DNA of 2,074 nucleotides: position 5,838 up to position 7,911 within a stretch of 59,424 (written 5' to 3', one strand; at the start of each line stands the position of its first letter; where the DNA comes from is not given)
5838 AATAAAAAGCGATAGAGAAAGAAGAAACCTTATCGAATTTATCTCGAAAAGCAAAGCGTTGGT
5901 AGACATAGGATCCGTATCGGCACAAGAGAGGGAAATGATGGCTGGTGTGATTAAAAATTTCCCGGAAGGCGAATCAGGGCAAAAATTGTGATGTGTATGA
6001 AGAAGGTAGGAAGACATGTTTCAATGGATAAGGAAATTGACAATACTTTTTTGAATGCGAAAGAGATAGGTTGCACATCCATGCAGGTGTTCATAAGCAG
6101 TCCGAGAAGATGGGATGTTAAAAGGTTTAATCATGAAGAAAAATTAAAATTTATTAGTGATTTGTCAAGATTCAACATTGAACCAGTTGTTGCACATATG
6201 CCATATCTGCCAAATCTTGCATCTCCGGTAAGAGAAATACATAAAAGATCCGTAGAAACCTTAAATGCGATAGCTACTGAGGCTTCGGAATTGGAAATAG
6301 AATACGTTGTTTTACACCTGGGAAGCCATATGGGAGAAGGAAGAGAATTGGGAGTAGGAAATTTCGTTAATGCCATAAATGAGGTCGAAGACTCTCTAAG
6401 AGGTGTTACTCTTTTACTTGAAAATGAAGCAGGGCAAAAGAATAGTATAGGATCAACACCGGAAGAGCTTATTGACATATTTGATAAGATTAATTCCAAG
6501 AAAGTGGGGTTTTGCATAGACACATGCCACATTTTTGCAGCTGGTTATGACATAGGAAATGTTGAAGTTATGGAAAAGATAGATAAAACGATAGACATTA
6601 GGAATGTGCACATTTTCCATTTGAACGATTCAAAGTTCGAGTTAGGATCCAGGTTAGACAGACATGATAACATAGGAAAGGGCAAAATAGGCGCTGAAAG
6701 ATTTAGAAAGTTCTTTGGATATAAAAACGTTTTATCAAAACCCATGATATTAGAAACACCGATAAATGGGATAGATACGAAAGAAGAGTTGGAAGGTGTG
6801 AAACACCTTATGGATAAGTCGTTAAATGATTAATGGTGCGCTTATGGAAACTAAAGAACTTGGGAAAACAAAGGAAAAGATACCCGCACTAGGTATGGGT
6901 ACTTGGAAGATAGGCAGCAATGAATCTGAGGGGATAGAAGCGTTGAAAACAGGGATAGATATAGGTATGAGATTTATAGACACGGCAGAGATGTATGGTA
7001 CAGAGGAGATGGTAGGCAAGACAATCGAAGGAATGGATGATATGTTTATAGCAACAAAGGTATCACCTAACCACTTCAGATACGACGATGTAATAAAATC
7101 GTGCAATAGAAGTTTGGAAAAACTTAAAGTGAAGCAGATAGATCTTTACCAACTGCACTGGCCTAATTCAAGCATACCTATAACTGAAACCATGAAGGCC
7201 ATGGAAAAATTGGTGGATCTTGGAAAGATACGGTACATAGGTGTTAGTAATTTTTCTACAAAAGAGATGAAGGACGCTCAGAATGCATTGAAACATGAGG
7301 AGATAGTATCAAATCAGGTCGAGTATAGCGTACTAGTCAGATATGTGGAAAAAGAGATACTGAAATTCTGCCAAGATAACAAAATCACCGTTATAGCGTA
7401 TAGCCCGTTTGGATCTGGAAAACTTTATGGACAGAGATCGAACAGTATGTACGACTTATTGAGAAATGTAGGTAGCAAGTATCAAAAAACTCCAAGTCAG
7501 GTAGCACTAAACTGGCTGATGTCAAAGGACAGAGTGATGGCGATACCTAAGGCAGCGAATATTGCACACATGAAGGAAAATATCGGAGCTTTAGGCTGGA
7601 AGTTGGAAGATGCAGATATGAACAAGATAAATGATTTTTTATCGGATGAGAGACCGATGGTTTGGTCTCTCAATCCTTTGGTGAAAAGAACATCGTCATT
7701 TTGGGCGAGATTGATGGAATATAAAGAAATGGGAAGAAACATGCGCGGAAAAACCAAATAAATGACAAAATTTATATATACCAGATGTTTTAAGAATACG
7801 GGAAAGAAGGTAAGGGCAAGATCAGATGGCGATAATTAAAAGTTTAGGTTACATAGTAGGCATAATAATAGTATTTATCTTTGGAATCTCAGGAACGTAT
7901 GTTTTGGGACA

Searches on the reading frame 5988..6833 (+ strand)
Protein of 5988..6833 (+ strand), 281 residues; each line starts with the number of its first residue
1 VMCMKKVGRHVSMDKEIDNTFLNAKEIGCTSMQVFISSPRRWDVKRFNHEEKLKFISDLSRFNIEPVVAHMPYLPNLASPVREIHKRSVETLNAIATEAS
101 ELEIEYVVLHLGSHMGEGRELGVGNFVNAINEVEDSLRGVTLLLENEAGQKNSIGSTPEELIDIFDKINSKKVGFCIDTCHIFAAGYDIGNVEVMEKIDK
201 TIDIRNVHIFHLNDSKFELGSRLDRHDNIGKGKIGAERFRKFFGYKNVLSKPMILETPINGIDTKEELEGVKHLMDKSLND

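Call 61: search_protein_families(library=pfam, proteins=[window:5988-6833:+], max_evalue=0.001)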
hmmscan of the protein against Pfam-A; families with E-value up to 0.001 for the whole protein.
window:5988-6833:+ (281 aa): 1 family
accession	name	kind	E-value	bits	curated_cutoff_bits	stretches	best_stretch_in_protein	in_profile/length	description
PF01261.30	AP_endonuc_2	-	1e-44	153.5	31.1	1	23-268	3-243/249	Xylose isomerase-like TIM barrel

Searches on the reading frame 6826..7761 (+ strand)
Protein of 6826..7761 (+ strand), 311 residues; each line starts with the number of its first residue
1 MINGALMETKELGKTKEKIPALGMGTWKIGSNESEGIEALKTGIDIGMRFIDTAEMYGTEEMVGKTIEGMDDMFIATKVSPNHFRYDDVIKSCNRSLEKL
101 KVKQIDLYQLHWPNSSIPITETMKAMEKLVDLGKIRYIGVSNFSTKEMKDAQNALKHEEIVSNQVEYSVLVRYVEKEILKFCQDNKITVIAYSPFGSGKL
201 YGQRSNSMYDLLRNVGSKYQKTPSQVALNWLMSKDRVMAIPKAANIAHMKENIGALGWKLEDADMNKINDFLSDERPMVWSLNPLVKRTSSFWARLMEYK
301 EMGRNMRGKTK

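Call 61: search_protein_families(library=pfam, proteins=[window:6826-7761:+], max_evalue=0.001)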
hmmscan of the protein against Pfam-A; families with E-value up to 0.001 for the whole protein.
window:6826-7761:+ (311 aa): 1 family
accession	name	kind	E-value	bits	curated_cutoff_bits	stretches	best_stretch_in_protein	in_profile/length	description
PF00248.27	Aldo_ket_red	-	7.1e-68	229.2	24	1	22-270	2-288/291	Aldo/keto reductase family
